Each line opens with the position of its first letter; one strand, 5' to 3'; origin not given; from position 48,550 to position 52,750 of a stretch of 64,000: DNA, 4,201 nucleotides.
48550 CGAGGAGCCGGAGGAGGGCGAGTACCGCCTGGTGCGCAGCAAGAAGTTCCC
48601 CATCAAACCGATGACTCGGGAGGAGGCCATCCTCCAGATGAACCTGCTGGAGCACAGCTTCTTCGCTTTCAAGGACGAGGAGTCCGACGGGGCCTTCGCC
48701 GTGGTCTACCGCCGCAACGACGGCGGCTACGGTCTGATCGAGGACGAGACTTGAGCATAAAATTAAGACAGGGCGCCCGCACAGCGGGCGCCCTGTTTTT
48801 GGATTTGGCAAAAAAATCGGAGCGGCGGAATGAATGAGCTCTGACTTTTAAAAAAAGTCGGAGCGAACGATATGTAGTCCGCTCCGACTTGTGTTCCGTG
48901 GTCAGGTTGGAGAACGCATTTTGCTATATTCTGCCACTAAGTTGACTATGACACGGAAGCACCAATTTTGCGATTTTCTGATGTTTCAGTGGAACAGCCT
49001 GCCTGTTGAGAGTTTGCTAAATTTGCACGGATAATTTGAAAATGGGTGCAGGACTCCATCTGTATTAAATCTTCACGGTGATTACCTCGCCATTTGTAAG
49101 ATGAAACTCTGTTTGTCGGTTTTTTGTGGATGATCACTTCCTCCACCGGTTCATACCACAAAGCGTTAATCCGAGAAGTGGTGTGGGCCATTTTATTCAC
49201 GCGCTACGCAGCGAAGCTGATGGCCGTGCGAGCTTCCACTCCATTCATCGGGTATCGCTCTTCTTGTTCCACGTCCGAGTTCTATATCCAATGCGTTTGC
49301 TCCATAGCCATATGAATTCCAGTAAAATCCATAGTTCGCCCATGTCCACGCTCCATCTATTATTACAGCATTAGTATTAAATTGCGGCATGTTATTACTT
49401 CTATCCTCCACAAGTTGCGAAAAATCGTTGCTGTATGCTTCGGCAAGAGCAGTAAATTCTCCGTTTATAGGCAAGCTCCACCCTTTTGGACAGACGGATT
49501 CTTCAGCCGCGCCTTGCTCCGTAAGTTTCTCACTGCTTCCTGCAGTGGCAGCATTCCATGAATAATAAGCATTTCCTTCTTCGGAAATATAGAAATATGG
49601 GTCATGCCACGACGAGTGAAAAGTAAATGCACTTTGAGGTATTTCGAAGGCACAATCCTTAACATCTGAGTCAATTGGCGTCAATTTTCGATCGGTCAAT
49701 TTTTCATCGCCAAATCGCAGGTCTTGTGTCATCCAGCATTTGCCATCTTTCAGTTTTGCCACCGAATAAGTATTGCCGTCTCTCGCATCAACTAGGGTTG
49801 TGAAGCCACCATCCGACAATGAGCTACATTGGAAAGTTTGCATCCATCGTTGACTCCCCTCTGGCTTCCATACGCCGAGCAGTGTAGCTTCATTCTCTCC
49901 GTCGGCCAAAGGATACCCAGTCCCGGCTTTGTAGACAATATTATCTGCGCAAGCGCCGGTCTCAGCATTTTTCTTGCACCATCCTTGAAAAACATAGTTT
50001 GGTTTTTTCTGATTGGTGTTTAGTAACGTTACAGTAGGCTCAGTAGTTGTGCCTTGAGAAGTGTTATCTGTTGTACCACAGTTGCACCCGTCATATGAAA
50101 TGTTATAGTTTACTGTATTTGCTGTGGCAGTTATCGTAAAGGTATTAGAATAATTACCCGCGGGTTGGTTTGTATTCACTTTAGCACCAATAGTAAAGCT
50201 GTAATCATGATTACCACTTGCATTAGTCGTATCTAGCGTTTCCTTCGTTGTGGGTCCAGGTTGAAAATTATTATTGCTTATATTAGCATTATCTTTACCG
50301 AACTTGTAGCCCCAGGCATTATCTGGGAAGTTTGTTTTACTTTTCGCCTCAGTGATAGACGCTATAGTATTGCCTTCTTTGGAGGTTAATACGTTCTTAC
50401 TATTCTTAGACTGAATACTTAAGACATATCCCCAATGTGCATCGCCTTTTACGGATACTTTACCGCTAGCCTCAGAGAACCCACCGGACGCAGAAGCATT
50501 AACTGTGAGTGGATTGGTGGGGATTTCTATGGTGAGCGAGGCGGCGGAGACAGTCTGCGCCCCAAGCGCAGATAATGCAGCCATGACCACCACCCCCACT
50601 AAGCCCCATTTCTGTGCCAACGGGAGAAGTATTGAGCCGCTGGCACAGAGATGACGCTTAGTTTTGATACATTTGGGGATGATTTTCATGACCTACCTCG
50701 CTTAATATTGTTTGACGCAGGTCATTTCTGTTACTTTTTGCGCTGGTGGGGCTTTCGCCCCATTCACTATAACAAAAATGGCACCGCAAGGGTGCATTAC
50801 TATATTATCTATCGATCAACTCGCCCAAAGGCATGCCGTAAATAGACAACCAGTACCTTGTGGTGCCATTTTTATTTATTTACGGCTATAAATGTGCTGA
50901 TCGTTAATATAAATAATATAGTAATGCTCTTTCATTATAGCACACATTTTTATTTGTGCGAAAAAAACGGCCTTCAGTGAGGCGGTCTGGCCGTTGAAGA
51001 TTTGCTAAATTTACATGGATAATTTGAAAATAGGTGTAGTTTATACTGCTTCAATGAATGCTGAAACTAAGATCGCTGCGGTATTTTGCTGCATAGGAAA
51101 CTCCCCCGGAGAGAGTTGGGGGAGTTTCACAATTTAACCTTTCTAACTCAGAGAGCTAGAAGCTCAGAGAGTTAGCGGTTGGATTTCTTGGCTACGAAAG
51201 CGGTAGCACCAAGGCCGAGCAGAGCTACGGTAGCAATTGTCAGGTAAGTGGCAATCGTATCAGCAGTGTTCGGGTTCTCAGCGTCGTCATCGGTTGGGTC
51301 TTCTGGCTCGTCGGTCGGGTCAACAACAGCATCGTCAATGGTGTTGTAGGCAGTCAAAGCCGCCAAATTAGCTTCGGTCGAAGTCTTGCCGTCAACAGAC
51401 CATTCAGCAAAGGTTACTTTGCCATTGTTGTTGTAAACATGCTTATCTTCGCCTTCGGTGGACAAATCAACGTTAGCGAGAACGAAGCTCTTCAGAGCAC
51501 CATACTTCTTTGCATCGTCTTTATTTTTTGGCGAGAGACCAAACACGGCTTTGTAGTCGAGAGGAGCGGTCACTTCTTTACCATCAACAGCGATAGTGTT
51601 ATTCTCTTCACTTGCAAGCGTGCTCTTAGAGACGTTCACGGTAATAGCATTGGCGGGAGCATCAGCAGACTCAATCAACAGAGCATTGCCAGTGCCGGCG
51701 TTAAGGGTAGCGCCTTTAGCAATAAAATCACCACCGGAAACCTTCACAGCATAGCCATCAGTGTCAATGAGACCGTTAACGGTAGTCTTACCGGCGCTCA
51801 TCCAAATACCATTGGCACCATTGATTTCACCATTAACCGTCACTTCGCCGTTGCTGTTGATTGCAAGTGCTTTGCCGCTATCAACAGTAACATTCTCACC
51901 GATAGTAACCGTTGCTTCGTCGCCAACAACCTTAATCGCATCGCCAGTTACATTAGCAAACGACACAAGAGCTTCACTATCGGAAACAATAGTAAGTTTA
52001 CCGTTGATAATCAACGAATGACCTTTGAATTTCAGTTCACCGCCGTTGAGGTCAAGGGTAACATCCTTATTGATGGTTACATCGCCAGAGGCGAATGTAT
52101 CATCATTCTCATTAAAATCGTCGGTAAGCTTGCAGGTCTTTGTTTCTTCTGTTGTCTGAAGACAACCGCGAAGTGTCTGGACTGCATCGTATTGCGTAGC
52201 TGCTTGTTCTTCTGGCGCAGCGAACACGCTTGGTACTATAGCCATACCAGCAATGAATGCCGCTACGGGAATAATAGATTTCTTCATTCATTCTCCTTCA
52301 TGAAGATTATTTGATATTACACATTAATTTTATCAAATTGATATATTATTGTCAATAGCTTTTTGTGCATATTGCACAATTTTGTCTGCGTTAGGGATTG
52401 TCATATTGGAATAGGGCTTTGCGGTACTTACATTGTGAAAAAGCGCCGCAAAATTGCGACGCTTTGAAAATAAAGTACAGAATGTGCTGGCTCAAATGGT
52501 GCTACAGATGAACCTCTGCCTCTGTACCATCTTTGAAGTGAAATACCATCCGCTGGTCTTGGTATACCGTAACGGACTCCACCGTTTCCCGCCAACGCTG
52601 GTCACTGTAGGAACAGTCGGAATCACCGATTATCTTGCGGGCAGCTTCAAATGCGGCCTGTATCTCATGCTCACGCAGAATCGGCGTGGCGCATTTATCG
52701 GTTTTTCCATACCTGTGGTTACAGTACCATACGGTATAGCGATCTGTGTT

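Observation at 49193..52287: Two surface-protein genes with Saccharibacteria (CPR)-like architecture as cargo of a Firmicutes element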

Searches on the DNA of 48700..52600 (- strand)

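Call 34: search_rna_families(source=window, start=48700, end=52600, threshold=evalue, max_evalue=1)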
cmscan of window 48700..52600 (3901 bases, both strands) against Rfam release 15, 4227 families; matches with E-value up to 1: 1.
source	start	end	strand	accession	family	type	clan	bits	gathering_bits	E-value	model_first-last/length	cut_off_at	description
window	48751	48805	+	RF02066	STnc320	Gene; sRNA;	-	24.1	50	0.23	1-55/55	no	Salmonella enterica sRNA STnc320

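Call 74: build_rna_model(alignment_id=A4, structure=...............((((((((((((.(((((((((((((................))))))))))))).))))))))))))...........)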
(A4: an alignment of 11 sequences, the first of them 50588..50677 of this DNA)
Model R1 built from alignment A4 (11 sequences, 94 columns); structure: as given.
model positions 91; base pairs 25; branch points 0; effective number of sequences 1.6; information 0.626 bits per position. Calibrated on 0.2 Mb of random sequence (short: E-values are rough).
structure used (alignment columns):
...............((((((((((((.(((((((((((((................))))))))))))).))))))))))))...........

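Call 75: search_with_rna_model(model_id=R1, sources=[window, L001, L004, L005, L006, L007, L008, L009, L010, L011, L012, L013, L014, L015, L016, L017, L018, L019, L020, L021, L022, L023, L024, L025, L026, L027, L028, L029, L030, L031, L032, L033, L034, L035, L036, L037, L038, L039, L040, L041, L042, L043, L044, L045, L046, L047, L048, L049, L050, L051, L052, L053, L054, L055, L056, L057, L058, L059, L060, L061, L062, L063, L064, L065, L066, L067, L068, L069, L070, L071, L072, L073, L074, L075, L076, L077, L078, L079, L080, L081, L082, L083, L084, L085, L087, L089, L090, L091, L092], max_evalue=1)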
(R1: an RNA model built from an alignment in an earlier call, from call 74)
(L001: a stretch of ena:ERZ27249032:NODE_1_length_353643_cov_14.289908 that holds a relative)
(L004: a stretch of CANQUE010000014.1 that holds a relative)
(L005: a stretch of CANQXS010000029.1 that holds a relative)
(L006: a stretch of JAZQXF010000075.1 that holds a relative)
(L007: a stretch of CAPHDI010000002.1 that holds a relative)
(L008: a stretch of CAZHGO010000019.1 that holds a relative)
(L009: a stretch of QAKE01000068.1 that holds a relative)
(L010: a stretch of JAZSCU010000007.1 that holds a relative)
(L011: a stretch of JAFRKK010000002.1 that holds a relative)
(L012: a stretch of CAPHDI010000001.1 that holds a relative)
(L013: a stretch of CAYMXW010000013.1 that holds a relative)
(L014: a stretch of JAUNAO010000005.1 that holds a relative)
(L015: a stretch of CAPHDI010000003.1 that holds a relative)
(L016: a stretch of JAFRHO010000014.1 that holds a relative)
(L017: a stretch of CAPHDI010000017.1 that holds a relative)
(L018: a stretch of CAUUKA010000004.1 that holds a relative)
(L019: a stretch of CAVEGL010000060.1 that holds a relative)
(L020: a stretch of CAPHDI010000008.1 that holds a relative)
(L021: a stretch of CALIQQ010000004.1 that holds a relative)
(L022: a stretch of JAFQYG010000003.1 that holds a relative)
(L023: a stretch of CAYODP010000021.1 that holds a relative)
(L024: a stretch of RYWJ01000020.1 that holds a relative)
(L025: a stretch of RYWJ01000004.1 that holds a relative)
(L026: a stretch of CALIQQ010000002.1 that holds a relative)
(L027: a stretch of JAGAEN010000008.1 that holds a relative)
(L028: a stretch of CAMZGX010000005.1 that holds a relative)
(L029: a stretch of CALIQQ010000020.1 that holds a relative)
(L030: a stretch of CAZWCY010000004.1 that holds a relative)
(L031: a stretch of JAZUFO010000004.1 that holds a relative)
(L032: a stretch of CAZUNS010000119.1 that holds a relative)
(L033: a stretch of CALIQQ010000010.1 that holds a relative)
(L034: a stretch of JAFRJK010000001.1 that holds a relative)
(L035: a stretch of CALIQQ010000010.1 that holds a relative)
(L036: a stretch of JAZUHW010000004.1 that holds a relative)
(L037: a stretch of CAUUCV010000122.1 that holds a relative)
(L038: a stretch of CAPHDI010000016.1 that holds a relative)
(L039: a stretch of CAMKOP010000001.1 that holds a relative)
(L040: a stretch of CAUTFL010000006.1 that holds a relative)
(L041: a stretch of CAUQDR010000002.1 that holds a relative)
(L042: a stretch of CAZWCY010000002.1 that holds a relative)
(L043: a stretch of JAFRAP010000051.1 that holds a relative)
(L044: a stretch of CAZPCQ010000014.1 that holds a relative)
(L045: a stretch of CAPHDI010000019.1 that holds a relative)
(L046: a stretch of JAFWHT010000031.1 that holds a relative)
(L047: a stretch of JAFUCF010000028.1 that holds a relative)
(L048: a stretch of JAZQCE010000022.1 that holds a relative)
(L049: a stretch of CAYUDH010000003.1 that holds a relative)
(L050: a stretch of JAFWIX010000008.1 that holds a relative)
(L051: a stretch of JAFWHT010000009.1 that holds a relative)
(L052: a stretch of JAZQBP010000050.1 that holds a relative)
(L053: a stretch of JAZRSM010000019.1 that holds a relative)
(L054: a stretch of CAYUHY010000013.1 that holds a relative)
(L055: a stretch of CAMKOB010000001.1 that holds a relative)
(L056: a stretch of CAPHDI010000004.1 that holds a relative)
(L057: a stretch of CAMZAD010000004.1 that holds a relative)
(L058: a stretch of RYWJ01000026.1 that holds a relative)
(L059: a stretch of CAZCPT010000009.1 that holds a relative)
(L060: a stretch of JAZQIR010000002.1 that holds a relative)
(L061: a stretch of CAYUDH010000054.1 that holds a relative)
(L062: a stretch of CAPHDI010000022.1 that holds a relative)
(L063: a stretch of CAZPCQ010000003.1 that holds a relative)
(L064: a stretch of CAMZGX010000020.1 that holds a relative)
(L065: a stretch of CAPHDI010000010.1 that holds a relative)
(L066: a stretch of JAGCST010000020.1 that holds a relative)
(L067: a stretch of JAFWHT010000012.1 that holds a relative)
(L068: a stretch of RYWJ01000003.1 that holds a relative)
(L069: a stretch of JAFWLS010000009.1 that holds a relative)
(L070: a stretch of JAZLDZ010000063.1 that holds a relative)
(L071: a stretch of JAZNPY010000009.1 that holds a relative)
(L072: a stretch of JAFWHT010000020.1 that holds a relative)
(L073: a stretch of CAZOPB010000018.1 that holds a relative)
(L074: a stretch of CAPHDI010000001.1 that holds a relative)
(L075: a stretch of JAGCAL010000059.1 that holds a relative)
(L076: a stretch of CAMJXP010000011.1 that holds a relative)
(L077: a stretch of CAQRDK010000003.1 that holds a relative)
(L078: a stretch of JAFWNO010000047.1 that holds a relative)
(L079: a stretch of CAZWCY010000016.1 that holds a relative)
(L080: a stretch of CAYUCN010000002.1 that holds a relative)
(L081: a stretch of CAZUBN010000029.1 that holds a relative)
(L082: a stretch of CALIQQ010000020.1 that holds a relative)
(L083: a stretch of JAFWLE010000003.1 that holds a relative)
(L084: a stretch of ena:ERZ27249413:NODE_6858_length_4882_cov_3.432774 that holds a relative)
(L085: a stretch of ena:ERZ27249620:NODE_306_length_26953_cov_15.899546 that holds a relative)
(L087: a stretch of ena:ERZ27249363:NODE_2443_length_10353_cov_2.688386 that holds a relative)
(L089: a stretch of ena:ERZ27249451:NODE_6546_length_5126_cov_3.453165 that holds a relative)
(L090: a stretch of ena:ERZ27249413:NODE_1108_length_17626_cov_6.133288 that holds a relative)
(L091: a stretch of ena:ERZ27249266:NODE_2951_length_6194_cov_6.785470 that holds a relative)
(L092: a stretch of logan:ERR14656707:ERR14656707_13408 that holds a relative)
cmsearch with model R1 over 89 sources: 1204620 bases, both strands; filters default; matches with E-value up to 1: 26.
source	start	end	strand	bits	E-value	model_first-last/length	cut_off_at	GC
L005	143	233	+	104.8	1.8e-24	1-91/91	no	0.49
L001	10013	10103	+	102.5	7.1e-24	1-91/91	no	0.49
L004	2885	2975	+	102.3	8.1e-24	1-91/91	no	0.47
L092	7013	7103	+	101.5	1.4e-23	1-91/91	no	0.53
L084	2431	2521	+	101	1.9e-23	1-91/91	no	0.46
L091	2059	2149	+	100.9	2e-23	1-91/91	no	0.49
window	50587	50677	-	100.8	2.2e-23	1-91/91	no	0.53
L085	4739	4829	+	96.8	2.6e-22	1-91/91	no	0.45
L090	912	1002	+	95.1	7.6e-22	1-91/91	no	0.43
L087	7019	7109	+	86.7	1.4e-19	1-91/91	no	0.52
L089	317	410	+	78.7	2.1e-17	1-91/91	no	0.41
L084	2435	2525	-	54.6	7.5e-11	1-91/91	no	0.48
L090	916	1006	-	53.8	1.2e-10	1-91/91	no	0.44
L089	321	414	-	53.4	1.7e-10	1-91/91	no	0.4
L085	4743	4833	-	52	3.9e-10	1-91/91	no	0.48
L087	7023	7113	-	52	3.9e-10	1-91/91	no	0.52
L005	147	237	-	50.7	8.8e-10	1-91/91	no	0.52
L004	2889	2979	-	49.3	2.2e-09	1-91/91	no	0.47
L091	2063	2153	-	47.6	6.2e-09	1-91/91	no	0.48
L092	7017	7107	-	47.5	6.5e-09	1-91/91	no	0.53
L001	10017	10107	-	45.3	2.6e-08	1-91/91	no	0.49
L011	6103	6194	+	33.5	4.2e-05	1-91/91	no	0.51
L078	4326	4408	+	28.2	0.0012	1-91/91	no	0.43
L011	6108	6197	-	22.1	0.051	1-91/91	no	0.5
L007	1804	1854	+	19.6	0.26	1-91/91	no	0.39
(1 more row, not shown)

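Call 78: search_rna_families(sources=[L015, L020, L038, L011, L078, L085, L001], threshold=gathering)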
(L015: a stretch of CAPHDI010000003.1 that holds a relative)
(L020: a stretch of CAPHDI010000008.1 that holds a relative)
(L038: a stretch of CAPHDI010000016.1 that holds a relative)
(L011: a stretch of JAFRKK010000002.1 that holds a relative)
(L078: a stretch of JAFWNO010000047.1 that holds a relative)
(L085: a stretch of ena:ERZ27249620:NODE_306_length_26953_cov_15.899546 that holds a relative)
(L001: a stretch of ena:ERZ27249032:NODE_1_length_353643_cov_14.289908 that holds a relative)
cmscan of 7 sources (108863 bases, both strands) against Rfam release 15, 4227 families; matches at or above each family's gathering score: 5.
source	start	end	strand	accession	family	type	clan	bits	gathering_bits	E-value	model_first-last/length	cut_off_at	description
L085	3603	3866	-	RF01854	Bacteria_large_SRP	Gene;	CL00003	201.6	60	9.3e-34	1-256/256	no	Bacterial large signal recognition particle RNA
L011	9713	9785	-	RF00005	tRNA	Gene; tRNA;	CL00001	68.3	29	1.5e-12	1-71/71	no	tRNA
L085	4026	4098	+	RF00005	tRNA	Gene; tRNA;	CL00001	62.6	29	5.9e-11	1-71/71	no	tRNA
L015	14265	14346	-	RF00005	tRNA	Gene; tRNA;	CL00001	55.5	29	5.2e-09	1-71/71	no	tRNA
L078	920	1022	-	RF00557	L10_leader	Cis-reg; leader;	-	46.1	44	0.00053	1-138/138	no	Ribosomal protein L10 leader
